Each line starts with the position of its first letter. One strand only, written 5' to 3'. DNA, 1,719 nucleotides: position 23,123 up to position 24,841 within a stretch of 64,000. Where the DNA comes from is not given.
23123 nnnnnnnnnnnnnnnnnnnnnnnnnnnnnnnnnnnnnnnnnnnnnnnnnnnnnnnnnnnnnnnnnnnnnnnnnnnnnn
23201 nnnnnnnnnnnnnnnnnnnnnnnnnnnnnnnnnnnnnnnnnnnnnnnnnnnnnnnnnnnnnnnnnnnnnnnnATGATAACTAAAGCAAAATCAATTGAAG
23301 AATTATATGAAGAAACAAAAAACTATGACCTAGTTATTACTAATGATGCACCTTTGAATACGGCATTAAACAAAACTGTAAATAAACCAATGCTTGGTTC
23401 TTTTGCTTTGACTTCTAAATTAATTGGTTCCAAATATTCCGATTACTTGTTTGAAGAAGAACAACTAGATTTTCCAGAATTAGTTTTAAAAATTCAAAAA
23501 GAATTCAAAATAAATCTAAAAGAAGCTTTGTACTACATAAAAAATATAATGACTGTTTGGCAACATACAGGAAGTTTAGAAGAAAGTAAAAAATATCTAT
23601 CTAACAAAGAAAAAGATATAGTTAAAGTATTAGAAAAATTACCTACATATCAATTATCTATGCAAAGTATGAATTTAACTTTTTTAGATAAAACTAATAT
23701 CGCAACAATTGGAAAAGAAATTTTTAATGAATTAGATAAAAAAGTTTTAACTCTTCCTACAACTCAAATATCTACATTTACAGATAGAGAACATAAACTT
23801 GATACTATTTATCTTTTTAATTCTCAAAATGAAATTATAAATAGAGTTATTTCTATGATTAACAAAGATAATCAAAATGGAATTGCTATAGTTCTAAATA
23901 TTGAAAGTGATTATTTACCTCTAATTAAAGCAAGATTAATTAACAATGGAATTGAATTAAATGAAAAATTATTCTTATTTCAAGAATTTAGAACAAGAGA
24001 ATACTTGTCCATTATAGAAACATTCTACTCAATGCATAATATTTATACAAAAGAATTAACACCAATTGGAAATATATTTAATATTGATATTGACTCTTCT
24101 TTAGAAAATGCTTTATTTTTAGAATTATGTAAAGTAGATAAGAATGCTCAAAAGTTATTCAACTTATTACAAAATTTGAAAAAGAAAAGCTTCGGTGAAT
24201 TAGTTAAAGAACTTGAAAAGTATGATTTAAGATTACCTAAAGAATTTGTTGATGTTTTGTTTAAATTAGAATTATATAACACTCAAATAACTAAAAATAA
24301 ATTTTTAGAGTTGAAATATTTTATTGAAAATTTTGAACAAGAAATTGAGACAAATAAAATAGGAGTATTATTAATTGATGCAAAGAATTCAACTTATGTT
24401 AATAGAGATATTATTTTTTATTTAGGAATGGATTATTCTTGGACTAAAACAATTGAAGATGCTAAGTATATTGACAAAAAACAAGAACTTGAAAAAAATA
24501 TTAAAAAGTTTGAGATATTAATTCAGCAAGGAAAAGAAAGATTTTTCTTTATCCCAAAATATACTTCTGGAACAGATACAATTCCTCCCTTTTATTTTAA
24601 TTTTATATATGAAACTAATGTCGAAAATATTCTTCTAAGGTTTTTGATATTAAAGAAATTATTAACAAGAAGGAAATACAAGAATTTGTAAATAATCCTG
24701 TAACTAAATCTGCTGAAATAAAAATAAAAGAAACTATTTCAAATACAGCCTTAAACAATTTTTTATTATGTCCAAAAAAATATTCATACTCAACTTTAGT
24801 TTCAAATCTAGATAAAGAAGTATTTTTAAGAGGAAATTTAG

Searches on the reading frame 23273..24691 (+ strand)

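Call 9: search_protein_families(library=pfam, proteins=[window:23273-24691:+], max_evalue=0.001)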
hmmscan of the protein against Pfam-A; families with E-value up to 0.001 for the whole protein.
window:23273-24691:+ (472 aa): 1 family
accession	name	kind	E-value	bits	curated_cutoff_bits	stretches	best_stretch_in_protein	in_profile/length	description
PF19524.4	DUF6054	-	0.00012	22.3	27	1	73-142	3-72/111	Family of unknown function (DUF6054)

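Call 29: search_protein_families(library=padloc, proteins=[window:23273-24691:+], max_evalue=0.001)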
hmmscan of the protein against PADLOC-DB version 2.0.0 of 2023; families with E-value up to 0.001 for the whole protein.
window:23273-24691:+ (472 aa): 0 families

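Call 39: search_protein_families(library=ncbifam, proteins=[window:23273-24691:+], max_evalue=0.05)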
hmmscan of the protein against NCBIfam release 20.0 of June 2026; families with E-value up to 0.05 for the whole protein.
window:23273-24691:+ (472 aa): 0 families

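Call 54: search_protein_families(library=pfam, proteins=[window:23273-24691:+], max_evalue=1)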
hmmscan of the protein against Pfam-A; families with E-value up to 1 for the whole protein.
window:23273-24691:+ (472 aa): 4 families
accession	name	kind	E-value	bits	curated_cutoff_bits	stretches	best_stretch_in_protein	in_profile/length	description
PF19524.4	DUF6054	-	0.00012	22.3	27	1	73-142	3-72/111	Family of unknown function (DUF6054)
PF04768.19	NAT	-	0.028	14.6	27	0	34-78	82-126/168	NAT, N-acetyltransferase, of N-acetylglutamate synthase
PF02996.22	Prefoldin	-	0.057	13.8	23.2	0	380-419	61-102/120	Prefoldin subunit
PF12686.12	DUF3800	-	0.13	13.4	21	1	288-431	26-132/149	Protein of unknown function (DUF3800)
